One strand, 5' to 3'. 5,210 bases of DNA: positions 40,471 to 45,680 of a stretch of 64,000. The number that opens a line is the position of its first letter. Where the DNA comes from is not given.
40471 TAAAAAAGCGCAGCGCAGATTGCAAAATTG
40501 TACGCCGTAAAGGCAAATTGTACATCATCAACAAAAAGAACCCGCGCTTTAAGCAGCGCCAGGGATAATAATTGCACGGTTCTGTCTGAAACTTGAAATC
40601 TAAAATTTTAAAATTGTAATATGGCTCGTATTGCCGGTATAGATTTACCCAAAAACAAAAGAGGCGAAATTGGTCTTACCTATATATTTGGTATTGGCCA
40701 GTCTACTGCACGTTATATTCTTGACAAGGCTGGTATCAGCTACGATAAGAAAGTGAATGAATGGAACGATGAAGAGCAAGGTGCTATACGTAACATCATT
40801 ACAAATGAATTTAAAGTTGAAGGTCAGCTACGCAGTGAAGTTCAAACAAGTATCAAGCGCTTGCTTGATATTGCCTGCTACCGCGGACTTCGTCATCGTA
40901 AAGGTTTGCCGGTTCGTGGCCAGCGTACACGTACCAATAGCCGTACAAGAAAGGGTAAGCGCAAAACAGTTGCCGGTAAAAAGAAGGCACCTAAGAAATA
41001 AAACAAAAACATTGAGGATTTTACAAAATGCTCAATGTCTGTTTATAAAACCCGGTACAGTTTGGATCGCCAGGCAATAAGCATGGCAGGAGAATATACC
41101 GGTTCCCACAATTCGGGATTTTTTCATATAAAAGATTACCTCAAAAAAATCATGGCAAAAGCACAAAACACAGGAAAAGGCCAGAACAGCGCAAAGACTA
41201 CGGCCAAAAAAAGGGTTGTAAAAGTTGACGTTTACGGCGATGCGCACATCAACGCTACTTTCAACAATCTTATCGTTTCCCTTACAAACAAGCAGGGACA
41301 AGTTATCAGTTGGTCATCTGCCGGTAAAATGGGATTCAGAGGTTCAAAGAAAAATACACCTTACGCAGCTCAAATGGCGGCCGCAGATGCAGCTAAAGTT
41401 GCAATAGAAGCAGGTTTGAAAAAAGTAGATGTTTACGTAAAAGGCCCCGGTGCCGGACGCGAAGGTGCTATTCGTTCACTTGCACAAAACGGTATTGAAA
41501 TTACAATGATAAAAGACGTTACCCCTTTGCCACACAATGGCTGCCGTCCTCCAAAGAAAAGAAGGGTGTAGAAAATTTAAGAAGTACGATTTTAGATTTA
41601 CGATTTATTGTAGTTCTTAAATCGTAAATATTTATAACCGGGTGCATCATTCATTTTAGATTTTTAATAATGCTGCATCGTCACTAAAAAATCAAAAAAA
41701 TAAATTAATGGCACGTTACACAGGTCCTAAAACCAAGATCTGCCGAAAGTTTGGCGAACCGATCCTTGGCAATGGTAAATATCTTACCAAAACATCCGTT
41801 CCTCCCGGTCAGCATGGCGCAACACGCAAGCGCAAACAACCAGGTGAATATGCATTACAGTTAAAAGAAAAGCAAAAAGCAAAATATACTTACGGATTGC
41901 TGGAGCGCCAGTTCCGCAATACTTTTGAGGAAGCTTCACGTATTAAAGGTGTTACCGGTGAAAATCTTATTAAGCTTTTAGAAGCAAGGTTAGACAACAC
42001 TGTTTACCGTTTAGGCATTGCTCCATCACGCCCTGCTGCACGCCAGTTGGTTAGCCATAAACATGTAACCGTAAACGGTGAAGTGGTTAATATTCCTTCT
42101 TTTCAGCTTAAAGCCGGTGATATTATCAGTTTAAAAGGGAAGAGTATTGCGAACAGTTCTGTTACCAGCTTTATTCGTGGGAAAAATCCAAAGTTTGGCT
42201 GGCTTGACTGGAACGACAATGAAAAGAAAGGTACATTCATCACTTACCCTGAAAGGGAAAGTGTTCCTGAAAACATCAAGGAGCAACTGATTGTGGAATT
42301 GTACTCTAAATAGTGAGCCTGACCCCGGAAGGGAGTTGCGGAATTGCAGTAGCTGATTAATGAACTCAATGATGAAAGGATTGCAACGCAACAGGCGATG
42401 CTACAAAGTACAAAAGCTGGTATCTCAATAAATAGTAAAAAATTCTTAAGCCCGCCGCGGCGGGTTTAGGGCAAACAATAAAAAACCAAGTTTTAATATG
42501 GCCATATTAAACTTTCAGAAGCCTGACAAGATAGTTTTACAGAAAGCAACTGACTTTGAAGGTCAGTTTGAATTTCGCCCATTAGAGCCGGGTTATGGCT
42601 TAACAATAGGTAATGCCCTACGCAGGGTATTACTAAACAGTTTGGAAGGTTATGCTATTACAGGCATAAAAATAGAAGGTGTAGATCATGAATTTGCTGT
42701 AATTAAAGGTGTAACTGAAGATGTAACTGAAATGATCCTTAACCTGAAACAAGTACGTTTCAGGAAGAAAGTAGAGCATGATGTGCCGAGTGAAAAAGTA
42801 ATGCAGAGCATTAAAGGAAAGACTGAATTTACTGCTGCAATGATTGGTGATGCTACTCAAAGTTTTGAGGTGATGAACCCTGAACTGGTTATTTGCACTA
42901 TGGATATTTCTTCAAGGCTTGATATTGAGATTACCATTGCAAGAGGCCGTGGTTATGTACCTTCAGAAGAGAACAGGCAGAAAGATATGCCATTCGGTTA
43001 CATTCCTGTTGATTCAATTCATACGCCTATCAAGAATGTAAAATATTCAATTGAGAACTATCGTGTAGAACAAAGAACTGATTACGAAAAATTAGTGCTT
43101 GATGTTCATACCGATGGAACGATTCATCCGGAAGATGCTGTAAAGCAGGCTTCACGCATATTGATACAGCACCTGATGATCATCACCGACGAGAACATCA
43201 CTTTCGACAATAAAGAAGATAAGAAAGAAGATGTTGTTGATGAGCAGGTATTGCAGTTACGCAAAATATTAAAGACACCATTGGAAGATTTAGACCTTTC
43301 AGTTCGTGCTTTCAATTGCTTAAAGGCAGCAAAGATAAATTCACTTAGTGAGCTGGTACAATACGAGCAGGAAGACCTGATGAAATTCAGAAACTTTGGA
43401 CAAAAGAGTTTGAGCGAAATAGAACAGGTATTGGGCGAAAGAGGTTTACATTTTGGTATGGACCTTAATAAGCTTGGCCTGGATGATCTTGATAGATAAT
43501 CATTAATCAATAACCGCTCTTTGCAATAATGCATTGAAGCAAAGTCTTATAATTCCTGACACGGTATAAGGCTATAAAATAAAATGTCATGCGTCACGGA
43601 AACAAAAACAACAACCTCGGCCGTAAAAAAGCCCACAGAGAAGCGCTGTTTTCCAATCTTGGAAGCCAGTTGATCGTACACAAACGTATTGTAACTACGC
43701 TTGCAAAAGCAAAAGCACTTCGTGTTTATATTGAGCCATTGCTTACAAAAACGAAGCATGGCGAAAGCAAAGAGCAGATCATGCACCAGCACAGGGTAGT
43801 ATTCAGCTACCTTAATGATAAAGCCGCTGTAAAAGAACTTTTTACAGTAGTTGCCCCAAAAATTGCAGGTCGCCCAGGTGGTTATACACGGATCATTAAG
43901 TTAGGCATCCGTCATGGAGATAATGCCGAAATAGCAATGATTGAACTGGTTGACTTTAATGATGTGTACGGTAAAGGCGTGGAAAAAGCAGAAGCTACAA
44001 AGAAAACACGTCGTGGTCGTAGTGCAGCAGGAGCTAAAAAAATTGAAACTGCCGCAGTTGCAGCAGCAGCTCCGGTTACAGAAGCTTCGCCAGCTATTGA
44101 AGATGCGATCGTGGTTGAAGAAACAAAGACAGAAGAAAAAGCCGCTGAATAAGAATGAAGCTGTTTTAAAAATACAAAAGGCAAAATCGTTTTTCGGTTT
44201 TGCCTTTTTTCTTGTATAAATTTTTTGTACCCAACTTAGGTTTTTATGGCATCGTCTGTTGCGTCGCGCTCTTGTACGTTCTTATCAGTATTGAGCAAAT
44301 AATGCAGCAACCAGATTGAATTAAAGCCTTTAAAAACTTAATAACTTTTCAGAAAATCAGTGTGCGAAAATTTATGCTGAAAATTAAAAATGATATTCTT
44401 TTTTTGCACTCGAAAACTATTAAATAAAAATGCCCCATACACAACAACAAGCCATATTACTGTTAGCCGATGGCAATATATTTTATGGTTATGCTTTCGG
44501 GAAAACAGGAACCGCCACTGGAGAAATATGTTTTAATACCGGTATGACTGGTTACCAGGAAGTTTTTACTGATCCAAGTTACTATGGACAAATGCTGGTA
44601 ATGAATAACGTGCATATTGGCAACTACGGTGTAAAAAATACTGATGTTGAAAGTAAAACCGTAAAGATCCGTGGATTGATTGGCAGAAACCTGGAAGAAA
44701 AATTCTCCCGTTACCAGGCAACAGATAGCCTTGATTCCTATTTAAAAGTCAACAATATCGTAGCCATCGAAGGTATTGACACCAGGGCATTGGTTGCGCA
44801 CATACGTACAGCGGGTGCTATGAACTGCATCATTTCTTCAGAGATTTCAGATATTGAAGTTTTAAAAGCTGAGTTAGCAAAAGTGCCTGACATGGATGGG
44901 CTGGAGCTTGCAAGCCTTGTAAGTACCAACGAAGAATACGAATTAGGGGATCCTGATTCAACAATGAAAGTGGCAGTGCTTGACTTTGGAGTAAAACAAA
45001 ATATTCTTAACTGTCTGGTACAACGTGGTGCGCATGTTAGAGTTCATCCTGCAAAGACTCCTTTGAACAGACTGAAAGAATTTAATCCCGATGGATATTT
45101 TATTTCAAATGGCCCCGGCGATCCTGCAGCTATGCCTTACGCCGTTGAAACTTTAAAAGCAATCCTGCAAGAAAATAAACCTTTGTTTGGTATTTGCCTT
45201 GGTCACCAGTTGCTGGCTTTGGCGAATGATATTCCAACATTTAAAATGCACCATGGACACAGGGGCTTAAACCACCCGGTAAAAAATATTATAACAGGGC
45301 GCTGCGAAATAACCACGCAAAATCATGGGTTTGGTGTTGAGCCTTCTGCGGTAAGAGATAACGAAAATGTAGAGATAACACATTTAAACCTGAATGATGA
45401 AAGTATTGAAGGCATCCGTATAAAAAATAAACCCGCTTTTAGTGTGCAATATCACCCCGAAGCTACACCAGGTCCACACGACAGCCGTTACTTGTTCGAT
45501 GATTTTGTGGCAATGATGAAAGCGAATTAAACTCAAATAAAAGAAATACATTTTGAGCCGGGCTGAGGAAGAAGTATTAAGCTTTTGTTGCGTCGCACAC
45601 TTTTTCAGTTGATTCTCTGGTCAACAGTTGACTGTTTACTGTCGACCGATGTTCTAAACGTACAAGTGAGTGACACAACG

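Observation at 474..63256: One palindrome-cored repeat family fills nearly every intergenic region (37 half-copies in 64 kb)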

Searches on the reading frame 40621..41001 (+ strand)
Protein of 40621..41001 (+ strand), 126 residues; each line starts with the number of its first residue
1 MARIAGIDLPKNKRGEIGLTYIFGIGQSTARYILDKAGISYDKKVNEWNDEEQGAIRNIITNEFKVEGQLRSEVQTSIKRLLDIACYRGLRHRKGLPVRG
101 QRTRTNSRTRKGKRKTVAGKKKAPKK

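Call 72: search_protein_families(library=pfam, proteins=[window:40621-41001:+], max_evalue=0.001)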
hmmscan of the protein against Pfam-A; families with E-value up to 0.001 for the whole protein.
window:40621-41001:+ (126 aa): 1 family
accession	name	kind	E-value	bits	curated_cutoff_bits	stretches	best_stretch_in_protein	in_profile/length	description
PF00416.27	Ribosomal_S13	-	1.1e-30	107.1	31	1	3-109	1-128/128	Ribosomal protein S13/S18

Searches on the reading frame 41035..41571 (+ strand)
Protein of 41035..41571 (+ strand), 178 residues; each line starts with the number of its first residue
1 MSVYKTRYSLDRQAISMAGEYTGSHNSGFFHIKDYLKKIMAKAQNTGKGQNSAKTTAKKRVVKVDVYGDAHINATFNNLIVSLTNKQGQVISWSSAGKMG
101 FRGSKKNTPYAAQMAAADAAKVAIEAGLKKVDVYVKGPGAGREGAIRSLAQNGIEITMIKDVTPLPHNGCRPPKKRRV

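Call 72: search_protein_families(library=pfam, proteins=[window:41035-41571:+], max_evalue=0.001)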
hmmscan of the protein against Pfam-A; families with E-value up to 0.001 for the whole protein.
window:41035-41571:+ (178 aa): 1 family
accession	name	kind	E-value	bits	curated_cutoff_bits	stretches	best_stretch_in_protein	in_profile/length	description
PF00411.24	Ribosomal_S11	-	1.2e-45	154.9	25.1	1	68-177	1-110/110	Ribosomal protein S11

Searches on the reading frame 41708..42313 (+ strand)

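Call 72: search_protein_families(library=pfam, proteins=[window:41708-42313:+], max_evalue=0.001)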
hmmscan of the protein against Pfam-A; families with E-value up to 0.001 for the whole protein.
window:41708-42313:+ (201 aa): 3 families
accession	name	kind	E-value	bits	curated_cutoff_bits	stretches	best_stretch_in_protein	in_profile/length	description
PF00163.24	Ribosomal_S4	-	7.4e-27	94.3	23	1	3-92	1-95/95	Ribosomal protein S4/S9 N-terminal domain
PF01479.30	S4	-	2.4e-20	72.5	22.8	1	94-140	2-48/48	S4 domain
PF13275.11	S4_2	-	0.00035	20.9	24.6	1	110-147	25-62/65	S4 domain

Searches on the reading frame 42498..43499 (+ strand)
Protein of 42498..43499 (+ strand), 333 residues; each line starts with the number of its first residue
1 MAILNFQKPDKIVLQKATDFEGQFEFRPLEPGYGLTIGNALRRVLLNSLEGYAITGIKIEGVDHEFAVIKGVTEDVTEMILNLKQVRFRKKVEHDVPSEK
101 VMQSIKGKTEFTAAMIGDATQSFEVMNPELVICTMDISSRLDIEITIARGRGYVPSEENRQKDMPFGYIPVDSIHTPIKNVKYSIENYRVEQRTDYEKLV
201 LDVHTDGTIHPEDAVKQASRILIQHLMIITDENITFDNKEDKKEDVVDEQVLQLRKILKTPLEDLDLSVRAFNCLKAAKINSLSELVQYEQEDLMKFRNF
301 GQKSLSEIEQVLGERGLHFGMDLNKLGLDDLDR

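Call 72: search_protein_families(library=pfam, proteins=[window:42498-43499:+], max_evalue=0.001)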
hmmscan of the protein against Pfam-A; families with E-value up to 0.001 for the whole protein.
window:42498-43499:+ (333 aa): 3 families
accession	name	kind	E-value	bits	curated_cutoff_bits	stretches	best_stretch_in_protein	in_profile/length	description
PF01000.31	RNA_pol_A_bac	-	9e-27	94.1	33.9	1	57-175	1-118/119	RNA polymerase Rpb3/RpoA insert domain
PF01193.29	RNA_pol_L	-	2.3e-25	88.5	24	1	27-226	1-74/74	RNA polymerase Rpb3/Rpb11 dimerisation domain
PF03118.21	RNA_pol_A_CTD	-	1.1e-24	86.3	23.8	1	254-313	7-66/67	Bacterial RNA polymerase, alpha chain C terminal domain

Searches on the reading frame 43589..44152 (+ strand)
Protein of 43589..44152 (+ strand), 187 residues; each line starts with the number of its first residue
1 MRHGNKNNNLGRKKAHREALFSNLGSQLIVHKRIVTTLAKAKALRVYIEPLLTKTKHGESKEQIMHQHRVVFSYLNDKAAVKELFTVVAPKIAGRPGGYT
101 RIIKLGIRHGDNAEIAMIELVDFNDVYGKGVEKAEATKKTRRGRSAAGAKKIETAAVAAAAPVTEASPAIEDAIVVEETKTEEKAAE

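Call 72: search_protein_families(library=pfam, proteins=[window:43589-44152:+], max_evalue=0.001)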
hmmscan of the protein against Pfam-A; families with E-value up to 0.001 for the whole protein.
window:43589-44152:+ (187 aa): 1 family
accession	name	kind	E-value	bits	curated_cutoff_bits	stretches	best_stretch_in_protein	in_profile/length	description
PF01196.24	Ribosomal_L17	-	1.5e-31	109.5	27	1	20-121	1-97/97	Ribosomal protein L17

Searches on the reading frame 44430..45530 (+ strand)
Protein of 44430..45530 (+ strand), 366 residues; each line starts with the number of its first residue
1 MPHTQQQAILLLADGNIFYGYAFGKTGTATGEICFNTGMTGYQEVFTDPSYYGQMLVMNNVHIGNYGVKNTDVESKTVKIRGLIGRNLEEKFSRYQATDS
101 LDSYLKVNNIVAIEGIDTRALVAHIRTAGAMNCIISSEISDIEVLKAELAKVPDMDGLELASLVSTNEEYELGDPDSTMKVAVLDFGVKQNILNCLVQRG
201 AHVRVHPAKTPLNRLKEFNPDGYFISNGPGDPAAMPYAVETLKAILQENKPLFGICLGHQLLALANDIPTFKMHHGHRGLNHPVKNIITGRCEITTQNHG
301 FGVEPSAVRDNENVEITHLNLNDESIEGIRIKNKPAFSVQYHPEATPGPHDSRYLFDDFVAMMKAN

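Call 26: search_protein_families(library=pfam, proteins=[window:44430-45530:+])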
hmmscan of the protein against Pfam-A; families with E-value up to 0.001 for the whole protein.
window:44430-45530:+ (366 aa): 3 families
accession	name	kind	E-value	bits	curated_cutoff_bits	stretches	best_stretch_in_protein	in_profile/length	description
PF00117.34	GATase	-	1e-50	172.5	22.8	1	183-361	2-189/190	Glutamine amidotransferase class-I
PF00988.28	CPSase_sm_chain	-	3.2e-48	163.2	27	1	10-135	1-126/126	Carbamoyl-phosphate synthase small chain, CPSase domain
PF07722.19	Peptidase_C26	-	7.3e-08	32.9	20.5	1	237-344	93-219/219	Peptidase C26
